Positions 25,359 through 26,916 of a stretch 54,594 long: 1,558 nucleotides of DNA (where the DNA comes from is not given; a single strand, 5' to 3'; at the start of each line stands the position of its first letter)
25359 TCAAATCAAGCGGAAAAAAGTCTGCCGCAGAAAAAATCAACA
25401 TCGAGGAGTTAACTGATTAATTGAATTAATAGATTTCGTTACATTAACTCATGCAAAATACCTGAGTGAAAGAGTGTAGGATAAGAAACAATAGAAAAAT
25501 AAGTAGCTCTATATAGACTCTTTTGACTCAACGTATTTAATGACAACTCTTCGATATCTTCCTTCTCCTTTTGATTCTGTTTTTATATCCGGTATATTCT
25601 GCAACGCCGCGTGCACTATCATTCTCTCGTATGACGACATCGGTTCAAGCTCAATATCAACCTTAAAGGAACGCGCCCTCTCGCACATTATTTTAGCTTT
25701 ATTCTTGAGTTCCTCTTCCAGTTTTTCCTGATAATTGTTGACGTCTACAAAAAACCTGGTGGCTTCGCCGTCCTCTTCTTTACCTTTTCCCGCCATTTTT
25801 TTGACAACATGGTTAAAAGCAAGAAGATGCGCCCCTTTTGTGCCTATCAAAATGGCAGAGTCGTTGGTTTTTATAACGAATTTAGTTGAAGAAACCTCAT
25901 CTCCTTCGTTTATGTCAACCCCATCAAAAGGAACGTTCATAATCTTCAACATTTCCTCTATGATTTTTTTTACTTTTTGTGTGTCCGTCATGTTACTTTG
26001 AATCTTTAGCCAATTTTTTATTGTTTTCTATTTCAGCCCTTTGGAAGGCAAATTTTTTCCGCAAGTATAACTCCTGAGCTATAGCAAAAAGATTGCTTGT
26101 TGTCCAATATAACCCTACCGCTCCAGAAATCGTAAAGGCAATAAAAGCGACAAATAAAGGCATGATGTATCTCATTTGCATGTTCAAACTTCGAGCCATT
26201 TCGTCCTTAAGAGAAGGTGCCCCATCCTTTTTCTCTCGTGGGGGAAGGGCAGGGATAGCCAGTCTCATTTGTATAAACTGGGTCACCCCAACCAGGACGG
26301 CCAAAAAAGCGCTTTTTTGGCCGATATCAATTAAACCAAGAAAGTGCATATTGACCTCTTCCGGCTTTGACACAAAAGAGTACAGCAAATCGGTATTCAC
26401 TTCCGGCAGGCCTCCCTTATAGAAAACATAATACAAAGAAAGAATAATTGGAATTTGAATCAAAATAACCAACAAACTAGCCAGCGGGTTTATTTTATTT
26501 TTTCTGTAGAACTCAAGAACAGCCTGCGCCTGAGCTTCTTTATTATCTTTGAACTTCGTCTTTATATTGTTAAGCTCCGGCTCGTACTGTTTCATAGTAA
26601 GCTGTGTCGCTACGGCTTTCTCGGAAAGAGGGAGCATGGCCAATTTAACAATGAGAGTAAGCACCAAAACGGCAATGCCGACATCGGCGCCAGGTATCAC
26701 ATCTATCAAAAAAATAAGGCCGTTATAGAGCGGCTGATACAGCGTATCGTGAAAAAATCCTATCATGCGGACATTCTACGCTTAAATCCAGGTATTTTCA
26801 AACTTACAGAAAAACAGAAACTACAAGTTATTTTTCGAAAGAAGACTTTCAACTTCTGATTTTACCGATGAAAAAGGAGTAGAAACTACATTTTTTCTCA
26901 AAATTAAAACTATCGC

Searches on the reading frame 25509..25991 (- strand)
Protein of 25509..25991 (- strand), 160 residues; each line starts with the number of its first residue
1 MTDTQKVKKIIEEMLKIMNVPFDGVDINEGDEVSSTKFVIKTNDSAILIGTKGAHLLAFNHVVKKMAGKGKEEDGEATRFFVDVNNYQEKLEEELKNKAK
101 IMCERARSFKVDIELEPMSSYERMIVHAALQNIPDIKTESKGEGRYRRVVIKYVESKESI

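Call 6: search_protein_families(library=pfam, proteins=[window:25509-25991:-], max_evalue=0.01)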
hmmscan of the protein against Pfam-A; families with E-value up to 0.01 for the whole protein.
window:25509-25991:- (160 aa): 3 families
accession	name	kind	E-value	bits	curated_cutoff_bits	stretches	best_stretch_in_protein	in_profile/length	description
PF01424.28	R3H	-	3.9e-17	62.5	26.8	1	94-152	2-59/60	R3H domain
PF13083.13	KH_KhpA-B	-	0.0011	19.3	32.1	1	9-71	2-66/73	KhpA/KhpB, KH domain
PF07650.23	KH_2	-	0.0017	18.5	22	1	21-71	14-62/78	KH domain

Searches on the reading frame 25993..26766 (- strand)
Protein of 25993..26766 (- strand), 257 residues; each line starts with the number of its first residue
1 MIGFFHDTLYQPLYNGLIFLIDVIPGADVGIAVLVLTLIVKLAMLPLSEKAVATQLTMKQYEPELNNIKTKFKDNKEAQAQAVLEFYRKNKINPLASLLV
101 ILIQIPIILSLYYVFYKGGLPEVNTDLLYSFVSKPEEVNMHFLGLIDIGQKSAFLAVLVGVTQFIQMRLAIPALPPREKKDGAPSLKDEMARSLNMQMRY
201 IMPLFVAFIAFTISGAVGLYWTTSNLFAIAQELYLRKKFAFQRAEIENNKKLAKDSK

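Call 6: search_protein_families(library=pfam, proteins=[window:25993-26766:-], max_evalue=0.01)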
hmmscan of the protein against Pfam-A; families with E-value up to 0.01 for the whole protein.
window:25993-26766:- (257 aa): 1 family
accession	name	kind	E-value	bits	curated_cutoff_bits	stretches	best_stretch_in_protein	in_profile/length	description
PF02096.25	60KD_IMP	-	5.4e-42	144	35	1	30-237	2-163/163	60Kd inner membrane protein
